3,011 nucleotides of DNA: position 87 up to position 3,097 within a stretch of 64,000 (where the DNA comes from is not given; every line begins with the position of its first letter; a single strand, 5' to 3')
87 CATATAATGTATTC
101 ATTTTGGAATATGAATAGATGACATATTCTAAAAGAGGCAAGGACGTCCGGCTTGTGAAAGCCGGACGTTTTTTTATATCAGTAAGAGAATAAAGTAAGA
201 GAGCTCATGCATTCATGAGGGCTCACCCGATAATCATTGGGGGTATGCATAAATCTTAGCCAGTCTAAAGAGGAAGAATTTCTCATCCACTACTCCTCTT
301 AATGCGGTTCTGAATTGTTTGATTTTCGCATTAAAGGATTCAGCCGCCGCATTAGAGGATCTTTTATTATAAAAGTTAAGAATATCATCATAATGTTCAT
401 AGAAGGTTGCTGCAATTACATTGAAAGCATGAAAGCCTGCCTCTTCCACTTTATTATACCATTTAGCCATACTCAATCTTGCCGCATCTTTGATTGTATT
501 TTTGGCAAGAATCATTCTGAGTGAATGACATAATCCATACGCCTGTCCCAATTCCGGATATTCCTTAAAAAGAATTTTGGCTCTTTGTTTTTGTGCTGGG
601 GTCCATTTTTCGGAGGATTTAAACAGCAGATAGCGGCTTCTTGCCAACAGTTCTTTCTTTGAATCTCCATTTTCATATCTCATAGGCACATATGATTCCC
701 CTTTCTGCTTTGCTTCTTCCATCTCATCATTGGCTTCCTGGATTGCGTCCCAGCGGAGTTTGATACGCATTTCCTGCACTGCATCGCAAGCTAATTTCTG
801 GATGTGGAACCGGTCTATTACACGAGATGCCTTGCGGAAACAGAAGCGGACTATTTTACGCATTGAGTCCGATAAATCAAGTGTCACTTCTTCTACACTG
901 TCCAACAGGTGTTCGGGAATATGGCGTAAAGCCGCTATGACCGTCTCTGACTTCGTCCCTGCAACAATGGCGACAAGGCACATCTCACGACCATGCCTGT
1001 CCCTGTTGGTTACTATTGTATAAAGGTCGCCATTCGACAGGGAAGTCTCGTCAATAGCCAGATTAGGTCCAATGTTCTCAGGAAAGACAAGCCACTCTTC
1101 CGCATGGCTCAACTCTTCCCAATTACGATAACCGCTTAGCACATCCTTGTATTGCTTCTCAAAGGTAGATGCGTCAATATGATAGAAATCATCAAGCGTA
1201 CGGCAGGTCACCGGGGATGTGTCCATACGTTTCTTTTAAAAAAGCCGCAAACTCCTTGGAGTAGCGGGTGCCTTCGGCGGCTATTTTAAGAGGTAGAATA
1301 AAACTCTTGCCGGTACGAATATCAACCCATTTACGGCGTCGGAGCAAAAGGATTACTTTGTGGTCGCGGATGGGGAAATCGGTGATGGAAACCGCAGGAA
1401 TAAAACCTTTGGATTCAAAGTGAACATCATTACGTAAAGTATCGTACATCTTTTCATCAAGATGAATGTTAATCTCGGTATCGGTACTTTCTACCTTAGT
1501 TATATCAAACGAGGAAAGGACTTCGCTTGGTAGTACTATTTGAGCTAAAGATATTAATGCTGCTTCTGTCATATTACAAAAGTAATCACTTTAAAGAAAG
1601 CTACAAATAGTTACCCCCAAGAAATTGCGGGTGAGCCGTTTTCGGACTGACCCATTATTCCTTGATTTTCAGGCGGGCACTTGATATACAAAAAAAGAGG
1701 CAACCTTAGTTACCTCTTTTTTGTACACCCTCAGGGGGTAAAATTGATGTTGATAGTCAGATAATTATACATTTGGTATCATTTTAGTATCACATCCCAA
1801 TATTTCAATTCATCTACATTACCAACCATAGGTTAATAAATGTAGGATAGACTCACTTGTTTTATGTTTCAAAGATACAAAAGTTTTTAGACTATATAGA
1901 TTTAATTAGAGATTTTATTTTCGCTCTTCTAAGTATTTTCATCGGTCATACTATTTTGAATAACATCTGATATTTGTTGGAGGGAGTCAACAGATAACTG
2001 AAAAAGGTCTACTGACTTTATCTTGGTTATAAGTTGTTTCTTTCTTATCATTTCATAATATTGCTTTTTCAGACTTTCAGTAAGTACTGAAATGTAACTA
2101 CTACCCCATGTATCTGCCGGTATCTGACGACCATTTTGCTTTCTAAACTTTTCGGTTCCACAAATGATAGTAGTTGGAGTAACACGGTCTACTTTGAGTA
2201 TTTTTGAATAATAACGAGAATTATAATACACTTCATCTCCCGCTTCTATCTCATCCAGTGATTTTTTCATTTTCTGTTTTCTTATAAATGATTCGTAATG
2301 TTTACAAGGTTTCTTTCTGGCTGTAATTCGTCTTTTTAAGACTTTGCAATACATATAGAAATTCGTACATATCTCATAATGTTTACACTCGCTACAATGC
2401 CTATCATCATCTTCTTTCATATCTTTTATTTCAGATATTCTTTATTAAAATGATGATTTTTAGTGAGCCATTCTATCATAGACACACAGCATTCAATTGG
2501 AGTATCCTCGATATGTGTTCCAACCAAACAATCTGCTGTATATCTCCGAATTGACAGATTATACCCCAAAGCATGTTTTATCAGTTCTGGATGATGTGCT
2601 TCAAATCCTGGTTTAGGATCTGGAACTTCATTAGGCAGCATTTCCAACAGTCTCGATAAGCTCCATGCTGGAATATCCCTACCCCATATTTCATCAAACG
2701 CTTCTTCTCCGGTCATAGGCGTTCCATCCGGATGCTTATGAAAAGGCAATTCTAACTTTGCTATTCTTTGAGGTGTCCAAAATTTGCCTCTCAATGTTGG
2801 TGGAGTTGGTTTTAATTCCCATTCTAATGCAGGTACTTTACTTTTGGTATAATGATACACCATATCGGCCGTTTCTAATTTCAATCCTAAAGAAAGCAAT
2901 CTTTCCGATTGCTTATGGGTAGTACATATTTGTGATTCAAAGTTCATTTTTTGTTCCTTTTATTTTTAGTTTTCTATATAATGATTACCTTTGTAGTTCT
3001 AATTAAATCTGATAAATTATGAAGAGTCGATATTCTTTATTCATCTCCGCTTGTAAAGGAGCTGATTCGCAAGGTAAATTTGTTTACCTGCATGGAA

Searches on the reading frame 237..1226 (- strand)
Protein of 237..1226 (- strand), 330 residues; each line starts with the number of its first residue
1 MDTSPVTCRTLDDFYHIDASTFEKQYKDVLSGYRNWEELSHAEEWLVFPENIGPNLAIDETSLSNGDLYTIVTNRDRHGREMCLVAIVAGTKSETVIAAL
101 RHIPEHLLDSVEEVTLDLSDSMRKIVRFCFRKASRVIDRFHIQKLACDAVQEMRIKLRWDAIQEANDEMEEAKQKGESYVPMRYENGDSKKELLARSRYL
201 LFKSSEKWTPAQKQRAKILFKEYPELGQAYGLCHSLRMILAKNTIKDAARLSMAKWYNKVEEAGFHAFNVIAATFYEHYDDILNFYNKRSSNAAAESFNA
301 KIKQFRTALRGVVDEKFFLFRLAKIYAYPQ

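Call 21: search_protein_families(library=pfam, proteins=[window:237-1226:-], max_evalue=0.01)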
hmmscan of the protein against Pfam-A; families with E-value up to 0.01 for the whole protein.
window:237-1226:- (330 aa): 1 family
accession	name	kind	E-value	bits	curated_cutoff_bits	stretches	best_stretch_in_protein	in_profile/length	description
PF01610.23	DDE_Tnp_ISL3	-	4.3e-49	167.9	23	1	56-321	1-239/240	Transposase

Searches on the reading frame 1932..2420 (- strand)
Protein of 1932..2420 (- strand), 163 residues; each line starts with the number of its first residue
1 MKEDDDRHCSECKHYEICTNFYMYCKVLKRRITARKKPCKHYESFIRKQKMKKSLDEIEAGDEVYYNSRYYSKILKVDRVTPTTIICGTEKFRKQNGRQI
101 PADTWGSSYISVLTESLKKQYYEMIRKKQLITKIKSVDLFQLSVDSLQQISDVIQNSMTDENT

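Call 21: search_protein_families(library=pfam, proteins=[window:1932-2420:-], max_evalue=0.01)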
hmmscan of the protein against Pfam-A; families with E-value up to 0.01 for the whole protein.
window:1932-2420:- (163 aa): 2 families
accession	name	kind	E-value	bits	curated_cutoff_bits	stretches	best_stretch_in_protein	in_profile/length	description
PF24203.1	Phage_ProQ_C_like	-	5.3e-09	37.2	27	1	51-156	1-111/112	Phage ProQ C-terminal-like domain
PF02699.20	YajC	-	0.0054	17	28.2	0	47-81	24-58/78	Preprotein translocase subunit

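Call 65: search_protein_families(library=padloc, proteins=[window:1932-2420:-], max_evalue=0.01)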
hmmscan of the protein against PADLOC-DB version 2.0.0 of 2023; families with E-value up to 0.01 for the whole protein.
window:1932-2420:- (163 aa): 0 families

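Call 73: search_protein_families(library=phrogs, proteins=[window:1932-2420:-], max_evalue=0.001)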
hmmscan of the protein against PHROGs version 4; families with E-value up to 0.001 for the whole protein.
window:1932-2420:- (163 aa): 1 family
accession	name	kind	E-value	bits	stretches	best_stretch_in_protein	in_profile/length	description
phrog_9662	-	unknown function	9.5e-09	37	1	48-157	3-115/118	-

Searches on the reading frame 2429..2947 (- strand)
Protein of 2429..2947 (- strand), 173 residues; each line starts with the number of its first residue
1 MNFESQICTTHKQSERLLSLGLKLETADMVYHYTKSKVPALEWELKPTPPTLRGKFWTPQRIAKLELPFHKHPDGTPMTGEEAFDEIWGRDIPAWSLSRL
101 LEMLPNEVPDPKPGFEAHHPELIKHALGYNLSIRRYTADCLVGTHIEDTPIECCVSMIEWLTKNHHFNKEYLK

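Call 21: search_protein_families(library=pfam, proteins=[window:2429-2947:-], max_evalue=0.01)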
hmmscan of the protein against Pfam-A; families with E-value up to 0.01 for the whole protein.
window:2429-2947:- (173 aa): 0 families

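Call 52: search_protein_families(library=ncbifam, proteins=[window:2429-2947:-], max_evalue=0.001)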
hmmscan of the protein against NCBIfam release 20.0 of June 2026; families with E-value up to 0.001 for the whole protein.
window:2429-2947:- (173 aa): 0 families

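Call 65: search_protein_families(library=padloc, proteins=[window:2429-2947:-], max_evalue=0.01)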
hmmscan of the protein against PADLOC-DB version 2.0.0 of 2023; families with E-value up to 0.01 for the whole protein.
window:2429-2947:- (173 aa): 0 families

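Call 72: search_solved_structures(query=window:2429-2947:-, max_evalue=1)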
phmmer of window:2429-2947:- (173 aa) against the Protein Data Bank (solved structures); distinct sequences matched with E-value up to 1: 0.

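Call 73: search_protein_families(library=phrogs, proteins=[window:2429-2947:-], max_evalue=0.001)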
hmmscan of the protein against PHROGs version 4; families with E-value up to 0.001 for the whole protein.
window:2429-2947:- (173 aa): 0 families
